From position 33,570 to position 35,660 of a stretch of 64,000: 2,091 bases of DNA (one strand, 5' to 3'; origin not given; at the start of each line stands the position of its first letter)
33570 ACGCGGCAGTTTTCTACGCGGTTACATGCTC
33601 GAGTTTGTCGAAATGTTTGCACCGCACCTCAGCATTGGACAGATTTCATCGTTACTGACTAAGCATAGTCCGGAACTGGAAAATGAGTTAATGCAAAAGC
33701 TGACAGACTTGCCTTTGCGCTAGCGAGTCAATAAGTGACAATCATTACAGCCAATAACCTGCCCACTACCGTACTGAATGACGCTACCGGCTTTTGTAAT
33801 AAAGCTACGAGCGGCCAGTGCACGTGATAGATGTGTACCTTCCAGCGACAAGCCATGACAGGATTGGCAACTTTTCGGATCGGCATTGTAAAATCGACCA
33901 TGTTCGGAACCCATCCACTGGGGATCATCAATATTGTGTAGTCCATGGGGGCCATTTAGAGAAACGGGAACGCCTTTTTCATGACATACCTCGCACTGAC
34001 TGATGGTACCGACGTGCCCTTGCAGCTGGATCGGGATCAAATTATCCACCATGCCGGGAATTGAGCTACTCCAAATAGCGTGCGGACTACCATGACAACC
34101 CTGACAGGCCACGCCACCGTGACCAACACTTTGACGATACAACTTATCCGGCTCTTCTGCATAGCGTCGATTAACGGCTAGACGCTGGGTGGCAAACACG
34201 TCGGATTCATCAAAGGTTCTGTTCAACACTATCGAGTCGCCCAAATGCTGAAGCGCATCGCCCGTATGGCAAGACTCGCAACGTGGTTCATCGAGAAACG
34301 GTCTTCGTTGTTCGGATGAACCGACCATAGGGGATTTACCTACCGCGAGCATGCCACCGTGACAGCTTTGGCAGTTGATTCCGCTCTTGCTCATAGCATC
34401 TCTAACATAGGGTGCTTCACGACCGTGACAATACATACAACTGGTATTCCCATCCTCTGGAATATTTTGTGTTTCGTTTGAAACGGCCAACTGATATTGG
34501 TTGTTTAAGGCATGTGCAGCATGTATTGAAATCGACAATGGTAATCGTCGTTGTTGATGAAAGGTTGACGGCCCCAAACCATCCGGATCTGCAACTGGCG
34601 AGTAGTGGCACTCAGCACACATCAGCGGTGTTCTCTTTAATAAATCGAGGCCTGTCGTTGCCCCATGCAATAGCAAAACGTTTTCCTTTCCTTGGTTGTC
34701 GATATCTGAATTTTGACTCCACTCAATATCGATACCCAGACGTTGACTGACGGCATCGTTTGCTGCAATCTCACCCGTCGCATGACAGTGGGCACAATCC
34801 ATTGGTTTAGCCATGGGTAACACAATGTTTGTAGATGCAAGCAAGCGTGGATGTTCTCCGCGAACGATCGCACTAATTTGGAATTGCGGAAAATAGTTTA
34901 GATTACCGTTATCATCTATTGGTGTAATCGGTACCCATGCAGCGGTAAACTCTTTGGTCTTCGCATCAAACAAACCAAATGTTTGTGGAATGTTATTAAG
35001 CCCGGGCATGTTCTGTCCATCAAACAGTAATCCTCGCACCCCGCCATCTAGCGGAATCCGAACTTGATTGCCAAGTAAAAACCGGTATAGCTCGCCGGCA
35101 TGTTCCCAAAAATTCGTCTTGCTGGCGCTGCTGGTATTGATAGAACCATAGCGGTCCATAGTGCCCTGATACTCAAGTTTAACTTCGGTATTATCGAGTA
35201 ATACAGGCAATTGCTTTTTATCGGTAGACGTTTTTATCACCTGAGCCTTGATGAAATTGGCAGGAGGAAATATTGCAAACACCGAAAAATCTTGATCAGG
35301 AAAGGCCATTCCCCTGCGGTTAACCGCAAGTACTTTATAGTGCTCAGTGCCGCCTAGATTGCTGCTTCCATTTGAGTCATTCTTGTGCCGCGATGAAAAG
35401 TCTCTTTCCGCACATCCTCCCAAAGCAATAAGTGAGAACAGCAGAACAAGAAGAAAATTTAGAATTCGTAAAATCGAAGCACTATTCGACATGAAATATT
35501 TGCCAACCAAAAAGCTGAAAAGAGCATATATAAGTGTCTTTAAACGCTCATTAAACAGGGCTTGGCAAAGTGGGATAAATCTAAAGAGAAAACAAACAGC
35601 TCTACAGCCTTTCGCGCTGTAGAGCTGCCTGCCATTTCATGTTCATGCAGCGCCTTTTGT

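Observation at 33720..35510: Nonaheme lipoprotein cytochrome with a large heme-free N-terminal domain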

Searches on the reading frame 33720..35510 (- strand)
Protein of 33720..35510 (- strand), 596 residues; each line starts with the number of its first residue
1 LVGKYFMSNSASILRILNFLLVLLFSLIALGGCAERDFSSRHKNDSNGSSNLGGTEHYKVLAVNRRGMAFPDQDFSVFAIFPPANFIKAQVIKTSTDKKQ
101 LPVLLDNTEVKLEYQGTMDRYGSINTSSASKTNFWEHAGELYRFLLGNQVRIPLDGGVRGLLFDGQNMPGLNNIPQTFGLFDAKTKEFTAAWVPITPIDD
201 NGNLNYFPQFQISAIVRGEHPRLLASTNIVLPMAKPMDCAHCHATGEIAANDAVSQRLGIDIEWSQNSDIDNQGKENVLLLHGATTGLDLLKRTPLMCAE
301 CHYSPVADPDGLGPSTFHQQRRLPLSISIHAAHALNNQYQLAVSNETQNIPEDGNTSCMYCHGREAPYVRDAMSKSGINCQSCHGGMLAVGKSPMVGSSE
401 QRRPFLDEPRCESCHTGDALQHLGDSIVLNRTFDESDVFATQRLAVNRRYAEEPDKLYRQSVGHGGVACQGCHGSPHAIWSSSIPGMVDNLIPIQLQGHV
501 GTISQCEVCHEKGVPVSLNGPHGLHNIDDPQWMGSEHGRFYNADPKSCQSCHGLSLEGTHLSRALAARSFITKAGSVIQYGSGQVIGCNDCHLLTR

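Call 4: search_protein_families(library=pfam, proteins=[window:33720-35510:-], max_evalue=1)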
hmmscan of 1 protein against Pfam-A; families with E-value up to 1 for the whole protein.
window:33720-35510:- (596 aa): 5 families
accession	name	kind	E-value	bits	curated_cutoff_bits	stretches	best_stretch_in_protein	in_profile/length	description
PF14522.11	Cytochrome_C7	-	2.2e-09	37.4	24.8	2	374-418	10-51/67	Cytochrome c7 and related cytochrome c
PF14537.11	Cytochrom_c3_2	-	1.7e-08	35.3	25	1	355-417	6-66/79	Cytochrome c3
PF22113.1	Mtrc-MtrF_II-IV_dom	-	1.7e-08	34.6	30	2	297-418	30-166/176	Outer membrane cytochrome MtrC/MtrF-like, domains II/IV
PF13435.11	Cytochrome_C554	-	0.0013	20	20.8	0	298-385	2-84/84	Cytochrome c554 and c-prime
PF13442.11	Cytochrome_CBB3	-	0.2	12.4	27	0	542-564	11-30/68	Cytochrome C oxidase, cbb3-type, subunit III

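Call 5: search_protein_families(library=ncbifam, proteins=[window:33720-35510:-], max_evalue=1)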
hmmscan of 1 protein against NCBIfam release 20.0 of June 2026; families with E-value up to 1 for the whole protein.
window:33720-35510:- (596 aa): 9 families
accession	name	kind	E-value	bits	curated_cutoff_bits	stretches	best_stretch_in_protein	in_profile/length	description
TIGR03507.1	decahem_SO1788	subfamily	2.3e-08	33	209.3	2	280-420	172-307/672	OmcA/MtrC family decaheme c-type cytochrome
NF041781.1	mnquin_red_QrcA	equivalog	0.0014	18.3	180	1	409-512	65-160/174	menaquinone reductase multiheme cytochrome c subunit QrcA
TIGR01904.2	GSu_C4xC__C2xCH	domain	0.029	14.1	27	1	348-390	16-62/73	CxxxxCH/CxxCH domain c-type cytochrome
TIGR03508.1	decahem_SO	subfamily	0.042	13.3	192.2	2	337-417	52-126/258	DmsE family decaheme c-type cytochrome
NF049875.1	NetB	exception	0.057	13.2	380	1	353-416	136-196/211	Nrf-like electron transfer protein NetB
TIGR03153.1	cytochr_NrfH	equivalog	0.16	12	134.2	1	540-593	23-60/138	cytochrome c nitrite reductase small subunit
NF045773.1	cytochro_C550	exception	0.16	11.9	125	0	546-560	58-72/118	cytochrome c550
NF045774.1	cytochro_C551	exception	0.34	10.9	118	0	546-560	48-62/110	cytochrome c551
NF050034.1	RoxB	equivalog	0.42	9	900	1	345-371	381-408/652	rubber dioxygenase RoxB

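Call 6: search_solved_structures(query=window:33720-35510:-, max_evalue=10, show_alignments=2)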
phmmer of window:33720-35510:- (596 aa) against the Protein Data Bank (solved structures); distinct sequences matched with E-value up to 10: 15.
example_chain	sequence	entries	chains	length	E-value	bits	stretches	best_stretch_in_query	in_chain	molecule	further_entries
1p2e_A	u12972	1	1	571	0.32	12.8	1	355-418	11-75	flavocytochrome c3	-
1p2h_A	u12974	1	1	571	0.41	12.4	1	355-418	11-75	flavocytochrome c3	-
1kss_A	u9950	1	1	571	0.45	12.3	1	355-418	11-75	flavocytochrome c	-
1jrz_A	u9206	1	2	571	0.45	12.3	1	355-418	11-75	FLAVOCYTOCHROME C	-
2b7s_A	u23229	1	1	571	0.45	12.3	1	355-418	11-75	Fumarate reductase flavoprotein subunit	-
1lj1_A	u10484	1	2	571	0.45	12.3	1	355-418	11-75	flavocytochrome c3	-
1jrx_A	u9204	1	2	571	0.45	12.3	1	355-418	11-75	FLAVOCYTOCHROME C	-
1jry_A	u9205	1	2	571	0.45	12.3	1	355-418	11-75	FLAVOCYTOCHROME C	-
1m64_A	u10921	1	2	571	0.45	12.3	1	355-418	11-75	flavocytochrome c3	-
2b7r_A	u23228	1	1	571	0.45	12.3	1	355-418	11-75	Fumarate reductase flavoprotein subunit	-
1e39_A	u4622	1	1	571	0.45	12.3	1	355-418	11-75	FUMARATE REDUCTASE FLAVOPROTEIN SUBUNIT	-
1qjd_A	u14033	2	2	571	0.45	12.3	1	355-418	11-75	FLAVOCYTOCHROME C3 | Fumarate reductase flavoprotein subunit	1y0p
1ksu_A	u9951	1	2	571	0.45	12.3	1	355-418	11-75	flavocytochrome c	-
1q9i_A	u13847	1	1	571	0.45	12.3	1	355-418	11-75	flavocytochrome c3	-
1qo8_A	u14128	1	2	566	2.1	10.1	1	357-418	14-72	FLAVOCYTOCHROME C3 FUMARATE REDUCTASE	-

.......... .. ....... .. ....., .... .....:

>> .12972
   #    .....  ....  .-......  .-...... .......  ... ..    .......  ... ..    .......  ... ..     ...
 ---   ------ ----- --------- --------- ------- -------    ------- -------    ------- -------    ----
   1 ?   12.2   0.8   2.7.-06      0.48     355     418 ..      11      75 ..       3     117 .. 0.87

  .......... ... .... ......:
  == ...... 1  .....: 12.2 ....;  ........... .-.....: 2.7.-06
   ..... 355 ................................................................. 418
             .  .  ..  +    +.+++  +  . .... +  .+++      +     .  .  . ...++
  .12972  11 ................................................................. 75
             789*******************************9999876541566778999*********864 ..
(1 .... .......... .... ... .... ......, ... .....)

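Call 7: find_homologous_proteins(query=window:33720-35510:-, max_evalue=0.001)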
Query window:33720-35510:- (596 aa): 1287 proteins with E <= 0.001 among 8000 candidates; the best 120 are listed.
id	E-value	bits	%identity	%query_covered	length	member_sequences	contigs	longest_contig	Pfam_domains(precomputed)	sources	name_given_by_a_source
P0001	0.0e+0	1387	100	99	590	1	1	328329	PF14537.12,PF14522.12,PF22113.2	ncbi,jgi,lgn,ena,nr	ncbi:MAG: cytochrome c3 family protein [Gammaproteobacteria bacterium]|nr:cytochrome c3 family prote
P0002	2.0e-228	778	62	90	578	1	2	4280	PF14537.12,PF14522.12,PF22113.2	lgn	-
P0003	8.2e-223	760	56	97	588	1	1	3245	PF14537.12,PF14522.12,PF22113.2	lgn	-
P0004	5.7e-210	717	59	91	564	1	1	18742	PF14537.12,PF14522.12,PF22113.2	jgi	jgi:hypothetical protein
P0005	6.4e-202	691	56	94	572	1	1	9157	PF14537.12,PF14522.12,PF22113.2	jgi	jgi:hypothetical protein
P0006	2.2e-201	689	55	90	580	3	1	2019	PF14537.12,PF21563.4,PF14522.12,PF22113.2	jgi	jgi:hypothetical protein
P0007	3.5e-201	688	53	95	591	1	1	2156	PF14537.12,PF14522.12,PF22113.2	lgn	-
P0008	4.0e-201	688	56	90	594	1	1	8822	PF14537.12,PF14522.12,PF22113.2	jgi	jgi:Cytochrome c3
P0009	3.5e-198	678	52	97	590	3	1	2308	PF14537.12,PF14522.12,PF22113.2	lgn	-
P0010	2.7e-197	675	55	90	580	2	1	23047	PF14537.12,PF14522.12,PF22113.2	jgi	jgi:hypothetical protein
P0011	5.9e-197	674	54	90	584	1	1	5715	PF14537.12,PF14522.12,PF22113.2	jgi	-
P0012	3.7e-195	668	52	96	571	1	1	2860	PF14537.12,PF14522.12,PF22113.2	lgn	-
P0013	4.1e-195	668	52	97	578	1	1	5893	PF14537.12,PF14522.12,PF22113.2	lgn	-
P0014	2.5e-192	659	51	93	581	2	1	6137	PF14537.12,PF14522.12,PF22113.2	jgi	-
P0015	1.8e-191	656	55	90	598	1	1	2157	PF14537.12,PF14522.12,PF22113.2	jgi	jgi:hypothetical protein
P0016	4.3e-191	655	51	98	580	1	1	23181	PF14537.12,PF14522.12,PF22113.2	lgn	-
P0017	7.5e-191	654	50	97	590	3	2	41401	PF14537.12,PF02335.21,PF14522.12,PF22113.2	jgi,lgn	jgi:hypothetical protein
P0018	2.9e-189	649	50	96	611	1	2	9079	PF14537.12,PF14522.12,PF22113.2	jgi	-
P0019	7.7e-186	637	52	90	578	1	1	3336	PF14537.12,PF14522.12,PF22113.2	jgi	jgi:hypothetical protein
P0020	4.4e-139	483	52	72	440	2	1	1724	PF14537.12,PF14522.12,PF22113.2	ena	-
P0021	1.8e-135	471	43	95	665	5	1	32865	PF14537.12,PF14522.12,PF22113.2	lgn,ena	-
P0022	6.9e-135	469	43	95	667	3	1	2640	PF14537.12,PF14522.12,PF22113.2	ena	-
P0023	7.9e-135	469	45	91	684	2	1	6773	PF14537.12,PF14522.12,PF22113.2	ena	-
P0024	7.5e-134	466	43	94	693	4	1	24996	PF14537.12,PF14522.12,PF22113.2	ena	-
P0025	5.9e-133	463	43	90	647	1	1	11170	PF14537.12,PF14522.12,PF22113.2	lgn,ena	-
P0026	8.2e-133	462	43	94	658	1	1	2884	PF14537.12,PF14522.12,PF22113.2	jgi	jgi:hypothetical protein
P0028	9.2e-131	456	42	94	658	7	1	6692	PF14522.12,PF22113.2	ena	-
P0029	9.2e-131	456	43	92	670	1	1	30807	PF14537.12,PF14522.12,PF22113.2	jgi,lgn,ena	-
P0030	6.6e-130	453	43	89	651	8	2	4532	PF14537.12,PF14522.12,PF22113.2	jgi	-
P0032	1.4e-128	448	43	90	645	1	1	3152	PF14522.12,PF22113.2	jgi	jgi:hypothetical protein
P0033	3.6e-128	447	42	90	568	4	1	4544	PF14537.12,PF14522.12,PF22113.2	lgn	-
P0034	5.2e-128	446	43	89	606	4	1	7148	PF14537.12,PF14522.12,PF22113.2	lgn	-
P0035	7.7e-128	446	42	90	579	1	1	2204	PF14537.12,PF14522.12,PF22113.2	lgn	-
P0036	1.0e-127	445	42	92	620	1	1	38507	PF09699.16,PF14537.12,PF14522.12,PF22113.2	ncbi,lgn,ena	-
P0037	4.6e-127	443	42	94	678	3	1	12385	PF14537.12,PF02335.21,PF14522.12,PF22113.2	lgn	-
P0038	4.6e-127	443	43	91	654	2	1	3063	PF14537.12,PF14522.12,PF22113.2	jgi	jgi:hypothetical protein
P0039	5.3e-127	443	42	91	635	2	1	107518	PF14537.12,PF14522.12,PF22113.2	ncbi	-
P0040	9.4e-127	442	42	90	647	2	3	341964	PF14537.12,PF14522.12,PF22113.2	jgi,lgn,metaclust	metaclust:\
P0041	9.6e-127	442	42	90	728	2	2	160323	PF14522.12,PF22113.2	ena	-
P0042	1.7e-126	441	42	87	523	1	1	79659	PF14537.12,PF14522.12,PF22113.2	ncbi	-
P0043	1.9e-126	441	42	90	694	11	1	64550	PF14537.12,PF14522.12,PF22113.2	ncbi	-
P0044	2.2e-126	441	42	92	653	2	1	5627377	PF14537.12,PF14522.12,PF22113.2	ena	-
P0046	9.3e-126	439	41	94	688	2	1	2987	PF14537.12,PF02335.21,PF14522.12,PF22113.2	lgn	-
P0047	1.7e-125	438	43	90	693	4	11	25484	PF14537.12,PF13442.12,PF14522.12,PF22113.2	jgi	-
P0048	2.5e-125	438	41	92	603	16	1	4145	PF14537.12,PF02335.21,PF14522.12,PF22113.2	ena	-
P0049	4.9e-125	437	42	90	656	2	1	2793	PF14537.12,PF14522.12,PF22113.2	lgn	-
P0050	5.3e-125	437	41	94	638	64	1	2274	PF14537.12,PF14522.12,PF22113.2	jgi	jgi:hypothetical protein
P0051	1.4e-124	435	41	92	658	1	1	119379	PF14537.12,PF14522.12,PF22113.2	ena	-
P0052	8.3e-124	433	41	91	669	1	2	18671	PF14537.12,PF14522.12,PF22113.2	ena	-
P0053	1.6e-123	432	34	90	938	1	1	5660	PF14537.12,PF14522.12,PF22113.2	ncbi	-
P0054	2.0e-123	431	41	90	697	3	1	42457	PF14537.12,PF02335.21,PF14522.12,PF22113.2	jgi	-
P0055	2.9e-123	431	43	97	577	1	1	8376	PF14522.12,PF22113.2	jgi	-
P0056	3.0e-123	431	41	92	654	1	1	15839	PF14537.12,PF14522.12,PF22113.2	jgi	-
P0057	3.7e-123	430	41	88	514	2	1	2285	PF14537.12,PF02335.21,PF14522.12,PF22113.2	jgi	-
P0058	4.5e-123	430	43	97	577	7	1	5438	PF14522.12,PF22113.2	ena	-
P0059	5.6e-123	430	42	97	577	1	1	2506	PF14522.12,PF22113.2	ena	-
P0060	1.7e-122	428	40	90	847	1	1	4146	PF14537.12,PF14522.12,PF22113.2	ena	-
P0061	1.7e-122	428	42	97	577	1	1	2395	PF14522.12,PF22113.2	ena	-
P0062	2.7e-122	428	40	91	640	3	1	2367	PF14522.12,PF22113.2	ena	-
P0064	5.0e-122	427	43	91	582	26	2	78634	PF14522.12,PF22113.2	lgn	-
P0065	6.4e-122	426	42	91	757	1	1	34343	PF14537.12,PF13442.12,PF14522.12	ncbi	-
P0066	7.7e-122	426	42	90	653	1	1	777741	PF14537.12,PF14522.12,PF22113.2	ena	-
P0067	9.5e-122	426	41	90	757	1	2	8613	PF14537.12,PF14522.12,PF22113.2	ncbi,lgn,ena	-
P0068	1.2e-121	425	41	89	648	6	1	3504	PF14537.12,PF14522.12,PF22113.2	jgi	-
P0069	1.3e-121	425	41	90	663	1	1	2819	PF14537.12,PF14522.12,PF22113.2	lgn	-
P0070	1.7e-121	425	41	90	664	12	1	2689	PF14537.12,PF14522.12,PF22113.2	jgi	jgi:hypothetical protein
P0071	3.2e-121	424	41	90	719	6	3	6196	PF14537.12,PF14522.12,PF22113.2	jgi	jgi:hypothetical protein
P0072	3.4e-121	424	42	92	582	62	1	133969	PF14522.12,PF22113.2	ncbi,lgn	ncbi:MAG: cytochrome C [Candidatus Thiodiazotropha endolucinida]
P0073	4.4e-121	424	40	91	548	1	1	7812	PF14537.12,PF14522.12,PF22113.2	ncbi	-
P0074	1.1e-120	422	41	90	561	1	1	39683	PF14537.12,PF14522.12,PF22113.2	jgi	jgi:hypothetical protein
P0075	1.5e-120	422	41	91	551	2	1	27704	PF14537.12,PF14522.12,PF22113.2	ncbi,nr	ncbi:MAG: cytochrome C [Deltaproteobacteria bacterium]|nr:MAG: cytochrome C [Deltaproteobacteria bac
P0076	1.5e-120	422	40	97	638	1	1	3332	PF14522.12,PF22113.2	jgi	jgi:hypothetical protein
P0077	1.7e-120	422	42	91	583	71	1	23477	PF14522.12,PF22113.2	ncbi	ncbi:MAG: cytochrome C [Candidatus Thiodiazotropha taylori]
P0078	2.4e-120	421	42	97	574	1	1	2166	PF14522.12,PF22113.2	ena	-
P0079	3.1e-120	421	43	91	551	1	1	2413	PF14537.12,PF14522.12,PF22113.2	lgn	-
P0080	5.8e-120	420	41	89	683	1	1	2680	PF14522.12,PF22113.2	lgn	-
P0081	1.4e-119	419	42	90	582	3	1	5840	PF14522.12,PF22113.2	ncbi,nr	ncbi:MAG: cytochrome C [gamma proteobacterium symbiont of Ctena orbiculata]|nr:MAG: cytochrome C [ga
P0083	3.2e-119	417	40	90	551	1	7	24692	PF14537.12,PF14522.12,PF22113.2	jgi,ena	jgi:hypothetical protein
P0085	3.8e-119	417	41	94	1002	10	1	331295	PF14537.12,PF18914.7,PF14522.12,PF22113.2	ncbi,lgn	-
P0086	9.9e-119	416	42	97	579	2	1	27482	PF14522.12,PF22113.2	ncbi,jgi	-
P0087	1.1e-118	416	42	90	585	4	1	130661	PF14522.12,PF22113.2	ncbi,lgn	ncbi:MAG: cytochrome C [Candidatus Thiodiazotropha sp. DIVDIV]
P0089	2.8e-118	414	42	91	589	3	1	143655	PF14537.12,PF14522.12,PF22113.2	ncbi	-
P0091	5.0e-118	413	39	90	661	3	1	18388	PF14537.12,PF14522.12,PF22113.2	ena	-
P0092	5.1e-118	413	42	92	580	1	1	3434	PF14522.12,PF22113.2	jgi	-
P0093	5.9e-118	413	40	90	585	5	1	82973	PF14537.12,PF14522.12,PF22113.2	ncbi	-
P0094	7.6e-118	413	42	90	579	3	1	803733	PF14522.12,PF22113.2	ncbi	ncbi:MAG: cytochrome C [Candidatus Thiodiazotropha sp.]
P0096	1.4e-117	412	43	90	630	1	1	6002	PF14522.12,PF22113.2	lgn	-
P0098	3.8e-117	411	41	90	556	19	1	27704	PF14537.12,PF14522.12,PF22113.2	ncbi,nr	ncbi:MAG: cytochrome C [Deltaproteobacteria bacterium]|nr:MAG: cytochrome C [Deltaproteobacteria bac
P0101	5.9e-117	410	42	90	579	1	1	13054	PF14522.12,PF22113.2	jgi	jgi:hypothetical protein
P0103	7.5e-117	410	42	90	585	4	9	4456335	PF14522.12,PF22113.2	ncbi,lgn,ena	ncbi:MAG: cytochrome C [Candidatus Thiodiazotropha sp. 6PLUC2]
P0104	1.0e-116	409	40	90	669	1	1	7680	PF14537.12,PF14522.12,PF22113.2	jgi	jgi:hypothetical protein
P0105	1.1e-116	409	40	97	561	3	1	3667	PF14537.12,PF14522.12,PF22113.2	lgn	-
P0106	2.1e-116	408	41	87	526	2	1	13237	PF14537.12,PF14522.12,PF22113.2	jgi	jgi:hypothetical protein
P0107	3.8e-116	407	42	90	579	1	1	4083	PF14522.12,PF22113.2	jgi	jgi:hypothetical protein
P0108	4.1e-116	407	40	90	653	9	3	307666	PF14537.12,PF14522.12,PF22113.2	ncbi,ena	-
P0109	4.9e-116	407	42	96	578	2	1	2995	PF14522.12,PF22113.2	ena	-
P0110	6.5e-116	406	42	90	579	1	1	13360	PF14522.12,PF22113.2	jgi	jgi:hypothetical protein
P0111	6.6e-116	406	42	90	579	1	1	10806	PF14522.12,PF22113.2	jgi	jgi:hypothetical protein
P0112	6.9e-116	406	41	90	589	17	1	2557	PF14522.12,PF22113.2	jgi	-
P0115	1.1e-115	406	42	90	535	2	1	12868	PF14522.12,PF22113.2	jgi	-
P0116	1.1e-115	406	42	90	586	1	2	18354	PF14537.12,PF14522.12,PF22113.2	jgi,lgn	-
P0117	1.3e-115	405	42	90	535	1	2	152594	PF14537.12,PF14522.12,PF22113.2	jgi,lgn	jgi:hypothetical protein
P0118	1.4e-115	405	40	90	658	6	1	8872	PF14537.12,PF14522.12,PF22113.2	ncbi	-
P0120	1.8e-115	405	42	96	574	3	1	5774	PF14522.12,PF22113.2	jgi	jgi:hypothetical protein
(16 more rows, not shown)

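Call 14: find_encoding_contigs(protein=P0001, flank=10000, max_places=3)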
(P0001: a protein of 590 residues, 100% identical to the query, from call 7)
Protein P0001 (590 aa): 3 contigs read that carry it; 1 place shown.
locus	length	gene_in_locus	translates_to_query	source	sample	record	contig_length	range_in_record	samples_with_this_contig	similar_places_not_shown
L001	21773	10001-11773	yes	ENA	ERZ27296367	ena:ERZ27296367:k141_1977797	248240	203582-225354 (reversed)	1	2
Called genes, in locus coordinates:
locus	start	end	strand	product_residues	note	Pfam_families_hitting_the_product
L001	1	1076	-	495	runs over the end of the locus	-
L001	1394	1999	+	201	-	-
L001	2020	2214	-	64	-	-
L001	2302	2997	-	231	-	PF09335:VTT_dom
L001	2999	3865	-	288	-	PF04116:FA_hydroxylase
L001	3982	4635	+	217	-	PF01022:HTH_5, PF12840:HTH_20, PF25212:HVO_A0114 (faint), PF00581:Rhodanese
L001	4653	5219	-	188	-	-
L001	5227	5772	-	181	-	-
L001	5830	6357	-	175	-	-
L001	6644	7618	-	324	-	PF00672:HAMP, PF00512:HisKA, PF02518:HATPase_c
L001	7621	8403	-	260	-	PF00072:Response_reg, PF00486:Trans_reg_C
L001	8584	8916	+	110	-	-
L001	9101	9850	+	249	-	PF00578:AhpC-TSA, PF08534:Redoxin, PF00462:Glutaredoxin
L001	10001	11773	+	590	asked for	PF14522:Cytochrome_C7 (faint), PF22113:Mtrc-MtrF_II-IV_dom (faint), PF14537:Cytochrom_c3_2 (weak)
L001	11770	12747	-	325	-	PF00126:HTH_1, PF03466:LysR_substrate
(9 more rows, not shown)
